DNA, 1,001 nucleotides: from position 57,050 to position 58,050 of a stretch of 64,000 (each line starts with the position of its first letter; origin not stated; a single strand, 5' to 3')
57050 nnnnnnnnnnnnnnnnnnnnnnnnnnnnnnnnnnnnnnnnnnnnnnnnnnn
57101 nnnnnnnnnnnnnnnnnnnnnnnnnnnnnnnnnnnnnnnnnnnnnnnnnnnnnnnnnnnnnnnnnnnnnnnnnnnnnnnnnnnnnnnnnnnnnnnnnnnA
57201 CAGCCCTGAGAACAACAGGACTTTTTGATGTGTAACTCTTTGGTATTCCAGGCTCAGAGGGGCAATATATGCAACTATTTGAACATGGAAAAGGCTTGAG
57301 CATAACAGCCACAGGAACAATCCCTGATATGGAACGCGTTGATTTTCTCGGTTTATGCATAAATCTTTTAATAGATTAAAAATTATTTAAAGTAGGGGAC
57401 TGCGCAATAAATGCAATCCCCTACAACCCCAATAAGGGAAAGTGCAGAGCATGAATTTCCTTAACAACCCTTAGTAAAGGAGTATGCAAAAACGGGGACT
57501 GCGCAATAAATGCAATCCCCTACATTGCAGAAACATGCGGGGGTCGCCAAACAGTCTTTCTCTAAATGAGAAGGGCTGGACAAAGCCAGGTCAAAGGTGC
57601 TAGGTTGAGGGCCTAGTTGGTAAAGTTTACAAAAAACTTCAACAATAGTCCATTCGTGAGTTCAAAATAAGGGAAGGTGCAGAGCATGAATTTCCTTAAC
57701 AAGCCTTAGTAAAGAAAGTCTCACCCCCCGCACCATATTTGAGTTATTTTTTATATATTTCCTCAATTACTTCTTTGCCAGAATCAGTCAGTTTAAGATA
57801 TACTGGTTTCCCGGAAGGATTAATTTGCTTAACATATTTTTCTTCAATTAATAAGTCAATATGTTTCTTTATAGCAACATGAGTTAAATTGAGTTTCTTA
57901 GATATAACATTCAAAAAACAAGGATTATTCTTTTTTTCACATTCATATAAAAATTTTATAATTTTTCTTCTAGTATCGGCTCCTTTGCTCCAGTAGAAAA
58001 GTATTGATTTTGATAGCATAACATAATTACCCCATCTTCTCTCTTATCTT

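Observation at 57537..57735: tRNA-Leu(GAG) with three insertions (D-loop, variable region, T-loop)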

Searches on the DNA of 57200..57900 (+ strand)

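Call 9: search_rna_families(source=window, start=57200, end=57900, threshold=evalue, max_evalue=10, show_alignments=3)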
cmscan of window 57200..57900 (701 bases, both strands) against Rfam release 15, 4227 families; matches with E-value up to 10: 5.
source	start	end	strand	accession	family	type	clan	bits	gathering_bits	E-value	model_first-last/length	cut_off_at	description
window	57806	57877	-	RF01600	snoR25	Gene; snRNA; snoRNA; CD-box;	-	21.8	50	1.1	1-70/70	no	small nucleolar RNA snoR25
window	57316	57434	+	RF01774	rpsL_ricks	Cis-reg; leader;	-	21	60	9.2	1-131/131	no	Rickettsia rpsL leader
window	57376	57467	-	RF01858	RsaF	Gene; sRNA;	-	19.9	60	0.36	1-119/119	no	RNA Staph. aureus F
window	57733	57802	-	RF00217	SNORD20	Gene; snRNA; snoRNA; CD-box;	-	16.8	43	7.2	1-80/80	no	Small nucleolar RNA SNORD20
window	57345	57401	+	RF03476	mir-7360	Gene; miRNA;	-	16.6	47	4.9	1-59/59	no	mir-7360 microRNA precursor family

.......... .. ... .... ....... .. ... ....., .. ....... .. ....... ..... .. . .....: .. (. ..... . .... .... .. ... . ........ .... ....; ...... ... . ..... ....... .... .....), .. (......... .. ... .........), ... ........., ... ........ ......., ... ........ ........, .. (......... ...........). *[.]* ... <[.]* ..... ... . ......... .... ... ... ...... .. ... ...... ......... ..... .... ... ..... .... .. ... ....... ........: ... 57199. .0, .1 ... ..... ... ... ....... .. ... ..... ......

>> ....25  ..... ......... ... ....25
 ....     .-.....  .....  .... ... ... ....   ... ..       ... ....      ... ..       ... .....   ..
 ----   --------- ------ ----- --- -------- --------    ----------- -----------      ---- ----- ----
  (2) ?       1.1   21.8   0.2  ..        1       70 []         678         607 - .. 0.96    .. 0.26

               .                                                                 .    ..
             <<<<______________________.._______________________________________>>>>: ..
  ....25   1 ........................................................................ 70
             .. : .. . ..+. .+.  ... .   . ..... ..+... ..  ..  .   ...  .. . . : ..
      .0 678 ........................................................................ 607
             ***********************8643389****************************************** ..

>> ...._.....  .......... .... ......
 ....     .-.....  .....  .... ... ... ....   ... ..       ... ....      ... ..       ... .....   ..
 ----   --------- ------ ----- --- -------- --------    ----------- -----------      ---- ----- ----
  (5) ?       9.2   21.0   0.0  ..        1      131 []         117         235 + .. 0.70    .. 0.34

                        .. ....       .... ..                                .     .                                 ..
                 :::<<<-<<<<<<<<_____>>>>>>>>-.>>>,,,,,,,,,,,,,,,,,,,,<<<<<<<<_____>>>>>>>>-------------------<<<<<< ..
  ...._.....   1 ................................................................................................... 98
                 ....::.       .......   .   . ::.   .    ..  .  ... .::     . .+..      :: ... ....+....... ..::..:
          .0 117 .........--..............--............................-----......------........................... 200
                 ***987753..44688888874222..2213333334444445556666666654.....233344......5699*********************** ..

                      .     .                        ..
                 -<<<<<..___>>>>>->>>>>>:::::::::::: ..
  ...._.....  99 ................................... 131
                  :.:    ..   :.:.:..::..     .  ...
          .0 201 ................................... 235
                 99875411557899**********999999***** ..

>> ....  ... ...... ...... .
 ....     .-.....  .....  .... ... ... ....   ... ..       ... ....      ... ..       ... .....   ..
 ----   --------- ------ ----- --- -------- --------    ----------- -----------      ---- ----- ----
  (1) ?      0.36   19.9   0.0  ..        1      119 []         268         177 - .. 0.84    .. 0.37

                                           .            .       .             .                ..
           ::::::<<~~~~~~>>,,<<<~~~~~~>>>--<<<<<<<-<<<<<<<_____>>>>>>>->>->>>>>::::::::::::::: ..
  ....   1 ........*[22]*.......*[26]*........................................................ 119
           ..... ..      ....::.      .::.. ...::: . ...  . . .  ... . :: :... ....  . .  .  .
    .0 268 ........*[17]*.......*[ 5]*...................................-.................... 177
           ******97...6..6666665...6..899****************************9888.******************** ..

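Call 54: build_rna_model(alignment_id=A1, structure=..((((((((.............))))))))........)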
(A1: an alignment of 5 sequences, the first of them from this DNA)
Model R1 built from alignment A1 (5 sequences, 39 columns); structure: as given.
model positions 39; base pairs 8; branch points 0; effective number of sequences 5; information 0.942 bits per position. Calibrated on 0.2 Mb of random sequence (short: E-values are rough).
structure used (alignment columns):
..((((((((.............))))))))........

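Call 55: search_with_rna_model(model_id=R1, sources=[window, L090, L091, L001, L002, L003, L083, L084, L085, L087, L088], max_evalue=10, show_alignments=10)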
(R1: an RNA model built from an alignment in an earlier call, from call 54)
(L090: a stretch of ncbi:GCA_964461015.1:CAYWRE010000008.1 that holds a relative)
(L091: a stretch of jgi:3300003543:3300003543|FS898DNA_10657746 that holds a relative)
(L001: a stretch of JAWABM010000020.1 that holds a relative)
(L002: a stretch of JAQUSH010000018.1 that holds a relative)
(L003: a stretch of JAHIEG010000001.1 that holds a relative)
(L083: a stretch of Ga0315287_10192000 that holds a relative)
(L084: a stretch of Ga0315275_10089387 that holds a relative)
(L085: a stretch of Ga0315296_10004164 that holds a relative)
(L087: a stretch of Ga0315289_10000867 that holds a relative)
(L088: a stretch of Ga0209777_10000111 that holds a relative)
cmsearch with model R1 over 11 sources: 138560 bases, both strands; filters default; matches with E-value up to 10: 11.
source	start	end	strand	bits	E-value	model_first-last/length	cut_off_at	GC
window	55035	55073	-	55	2.5e-15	1-39/39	no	0.49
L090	1608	1646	-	51.4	4.2e-14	1-39/39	no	0.46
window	54979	55017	-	48.5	4e-13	1-39/39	no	0.51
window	57667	57705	+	47.5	8.4e-13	1-39/39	no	0.44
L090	1569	1607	-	43.1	2.6e-11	1-39/39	no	0.46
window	57432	57470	+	41.7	7.9e-11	1-39/39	no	0.41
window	57392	57430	+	21.1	0.00072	1-39/39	no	0.54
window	57491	57529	+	18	0.0082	1-39/39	no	0.49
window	55041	55079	+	16.9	0.019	1-39/39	no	0.41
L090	6404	6435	+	9.1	8.6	1-39/39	no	0.31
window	2901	2912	+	8.9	9.8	12-23/39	no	0.5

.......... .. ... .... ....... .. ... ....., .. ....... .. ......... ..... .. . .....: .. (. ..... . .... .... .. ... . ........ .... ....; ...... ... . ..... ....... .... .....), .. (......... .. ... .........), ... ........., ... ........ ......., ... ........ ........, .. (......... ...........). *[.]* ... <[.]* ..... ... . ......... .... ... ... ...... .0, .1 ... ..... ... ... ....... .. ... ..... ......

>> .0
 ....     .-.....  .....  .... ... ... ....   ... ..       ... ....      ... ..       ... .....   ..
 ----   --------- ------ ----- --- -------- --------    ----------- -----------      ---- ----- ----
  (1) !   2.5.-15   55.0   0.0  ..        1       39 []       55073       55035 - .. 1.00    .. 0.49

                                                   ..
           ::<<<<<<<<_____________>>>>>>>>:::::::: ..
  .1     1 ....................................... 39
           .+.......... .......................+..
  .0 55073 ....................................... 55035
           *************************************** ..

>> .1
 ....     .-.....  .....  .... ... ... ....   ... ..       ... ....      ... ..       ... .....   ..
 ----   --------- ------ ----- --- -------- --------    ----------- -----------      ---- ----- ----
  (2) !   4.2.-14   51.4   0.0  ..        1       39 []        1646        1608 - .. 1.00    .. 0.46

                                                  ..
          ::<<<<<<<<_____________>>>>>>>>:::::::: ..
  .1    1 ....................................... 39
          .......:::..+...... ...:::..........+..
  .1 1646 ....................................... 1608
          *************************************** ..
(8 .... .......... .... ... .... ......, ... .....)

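Call 73: search_with_rna_model(model_id=R1, sources=[window, L090], max_evalue=0.01, make_alignment=true)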
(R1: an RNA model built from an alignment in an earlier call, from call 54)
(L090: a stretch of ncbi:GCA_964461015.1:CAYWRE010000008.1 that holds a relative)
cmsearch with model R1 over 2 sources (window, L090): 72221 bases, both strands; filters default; matches with E-value up to 0.01: 9.
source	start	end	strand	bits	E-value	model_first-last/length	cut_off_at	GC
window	55035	55073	-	55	1.3e-15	1-39/39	no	0.49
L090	1608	1646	-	51.4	2.2e-14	1-39/39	no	0.46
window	54979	55017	-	48.5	2.1e-13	1-39/39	no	0.51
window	57667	57705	+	47.5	4.4e-13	1-39/39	no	0.44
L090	1569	1607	-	43.1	1.4e-11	1-39/39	no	0.46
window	57432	57470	+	41.7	4.1e-11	1-39/39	no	0.41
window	57392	57430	+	21.1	0.00037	1-39/39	no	0.54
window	57491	57529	+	18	0.0043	1-39/39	no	0.49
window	55041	55079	+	16.9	0.0099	1-39/39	no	0.41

Alignment A2: 9 matches aligned to the model, 51 columns, each read 5' to 3' on its own strand. Consensus structure (alignment columns), stored with it:
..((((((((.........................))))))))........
